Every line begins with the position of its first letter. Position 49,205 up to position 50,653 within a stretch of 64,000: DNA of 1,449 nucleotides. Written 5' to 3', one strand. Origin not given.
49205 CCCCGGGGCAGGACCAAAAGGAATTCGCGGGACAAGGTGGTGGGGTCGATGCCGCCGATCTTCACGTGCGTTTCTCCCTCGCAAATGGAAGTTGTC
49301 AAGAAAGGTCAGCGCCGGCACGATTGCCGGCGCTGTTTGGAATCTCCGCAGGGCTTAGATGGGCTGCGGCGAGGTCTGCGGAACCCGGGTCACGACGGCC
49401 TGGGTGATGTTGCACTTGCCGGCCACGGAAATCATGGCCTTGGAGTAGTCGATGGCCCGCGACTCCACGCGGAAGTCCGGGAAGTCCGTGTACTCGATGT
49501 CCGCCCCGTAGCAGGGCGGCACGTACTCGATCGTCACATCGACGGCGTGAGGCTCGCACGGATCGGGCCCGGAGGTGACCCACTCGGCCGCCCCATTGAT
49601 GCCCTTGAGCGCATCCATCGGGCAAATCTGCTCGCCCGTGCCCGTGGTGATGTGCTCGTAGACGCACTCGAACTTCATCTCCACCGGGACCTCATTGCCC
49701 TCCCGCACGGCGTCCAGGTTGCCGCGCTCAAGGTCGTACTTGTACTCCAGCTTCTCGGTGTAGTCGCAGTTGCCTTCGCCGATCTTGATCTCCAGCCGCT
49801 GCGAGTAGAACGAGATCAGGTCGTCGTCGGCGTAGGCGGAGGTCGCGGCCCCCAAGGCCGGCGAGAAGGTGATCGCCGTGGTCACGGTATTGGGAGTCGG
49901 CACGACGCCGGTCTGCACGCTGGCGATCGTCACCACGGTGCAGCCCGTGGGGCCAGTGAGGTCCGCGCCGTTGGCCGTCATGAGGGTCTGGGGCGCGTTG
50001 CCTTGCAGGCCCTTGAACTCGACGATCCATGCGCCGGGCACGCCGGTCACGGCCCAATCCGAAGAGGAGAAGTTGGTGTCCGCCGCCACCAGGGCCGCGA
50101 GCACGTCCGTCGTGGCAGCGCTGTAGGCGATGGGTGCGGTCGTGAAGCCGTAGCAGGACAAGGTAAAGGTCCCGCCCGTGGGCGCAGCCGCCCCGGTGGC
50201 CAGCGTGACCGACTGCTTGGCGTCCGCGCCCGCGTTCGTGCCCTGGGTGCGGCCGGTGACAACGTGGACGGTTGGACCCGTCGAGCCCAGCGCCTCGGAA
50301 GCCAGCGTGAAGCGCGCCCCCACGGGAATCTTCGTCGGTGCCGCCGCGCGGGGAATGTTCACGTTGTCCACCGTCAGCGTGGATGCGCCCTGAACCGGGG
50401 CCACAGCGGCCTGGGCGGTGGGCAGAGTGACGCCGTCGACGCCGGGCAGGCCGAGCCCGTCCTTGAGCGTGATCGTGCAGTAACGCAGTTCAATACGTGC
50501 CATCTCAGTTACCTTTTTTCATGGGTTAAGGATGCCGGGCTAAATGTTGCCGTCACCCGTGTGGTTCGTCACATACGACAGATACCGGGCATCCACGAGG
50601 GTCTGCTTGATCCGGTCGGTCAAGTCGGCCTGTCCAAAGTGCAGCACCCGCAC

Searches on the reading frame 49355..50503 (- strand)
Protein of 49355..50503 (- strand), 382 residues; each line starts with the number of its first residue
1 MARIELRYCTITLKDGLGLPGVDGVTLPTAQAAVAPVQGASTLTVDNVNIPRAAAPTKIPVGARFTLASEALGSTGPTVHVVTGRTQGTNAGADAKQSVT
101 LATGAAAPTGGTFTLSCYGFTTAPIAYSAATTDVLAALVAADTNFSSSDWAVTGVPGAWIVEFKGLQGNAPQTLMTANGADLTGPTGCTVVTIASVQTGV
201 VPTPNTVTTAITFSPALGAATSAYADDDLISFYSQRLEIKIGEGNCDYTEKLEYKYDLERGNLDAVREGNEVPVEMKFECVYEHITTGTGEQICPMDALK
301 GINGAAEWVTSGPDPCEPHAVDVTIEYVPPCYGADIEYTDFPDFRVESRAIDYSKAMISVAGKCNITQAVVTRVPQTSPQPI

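Call 32: search_protein_families(library=pfam, alignment_id=A6, max_evalue=0.001)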
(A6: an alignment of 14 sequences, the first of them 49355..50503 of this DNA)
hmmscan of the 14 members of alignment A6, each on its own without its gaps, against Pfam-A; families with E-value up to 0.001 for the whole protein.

A. member 1, window:49355-50503:- (382 aa): 0 families

B. families by the number of members that match (of 14 scanned): 7 families
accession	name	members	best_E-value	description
PF01391.23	Collagen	2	2e-53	Collagen triple helix repeat (20 copies)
PF05876.18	GpA_ATPase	1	8.4e-30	Phage terminase large subunit gpA, ATPase domain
PF11651.14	P22_CoatProtein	1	6.8e-20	P22 coat protein - gene protein 5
PF00534.26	Glycos_transf_1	1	5.5e-19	Glycosyl transferases group 1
PF13692.12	Glyco_trans_1_4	1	2.2e-15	Glycosyl transferases group 1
PF20454.4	GpA_nuclease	1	2.2e-10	Terminase large subunit gpA, endonuclease domain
PF20557.3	DnaT_2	1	7.4e-10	Putative DnaT-like ssDNA binding protein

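Call 48: search_protein_families(library=phrogs, alignment_id=A6, max_evalue=0.001)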
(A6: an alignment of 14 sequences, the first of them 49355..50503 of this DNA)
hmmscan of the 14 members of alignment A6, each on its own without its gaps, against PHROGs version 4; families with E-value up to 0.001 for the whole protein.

A. member 1, window:49355-50503:- (382 aa): 2 families
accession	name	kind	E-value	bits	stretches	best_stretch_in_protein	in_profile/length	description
phrog_10909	-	tail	6.8e-06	26.7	1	93-187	198-284/290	major tail protein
phrog_792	-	tail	0.00088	19.6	0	95-167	258-329/350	major tail protein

B. families by the number of members that match (of 14 scanned): 42 families (the first 25 are shown)
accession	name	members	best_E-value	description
phrog_6320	-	2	7.6e-97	tail fiber protein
phrog_5073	-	2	8.1e-81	tail fiber protein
phrog_819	-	2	2e-77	tail protein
phrog_8745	-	2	6.6e-69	tail fiber protein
phrog_28263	-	2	7.2e-63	tail fiber protein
phrog_3420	-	2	1.3e-61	-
phrog_366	-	2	9e-47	tail fiber protein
phrog_29268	-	2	2.4e-44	-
phrog_18350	-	2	2.7e-43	tail fiber protein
phrog_30509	-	2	3.7e-41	collagen like minor tail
phrog_1806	-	2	4e-41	collagen like minor tail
phrog_1658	-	2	3.5e-31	-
phrog_34255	-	2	3.2e-28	-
phrog_36982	-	2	4.8e-28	-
phrog_17587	-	2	7.7e-25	tail fiber protein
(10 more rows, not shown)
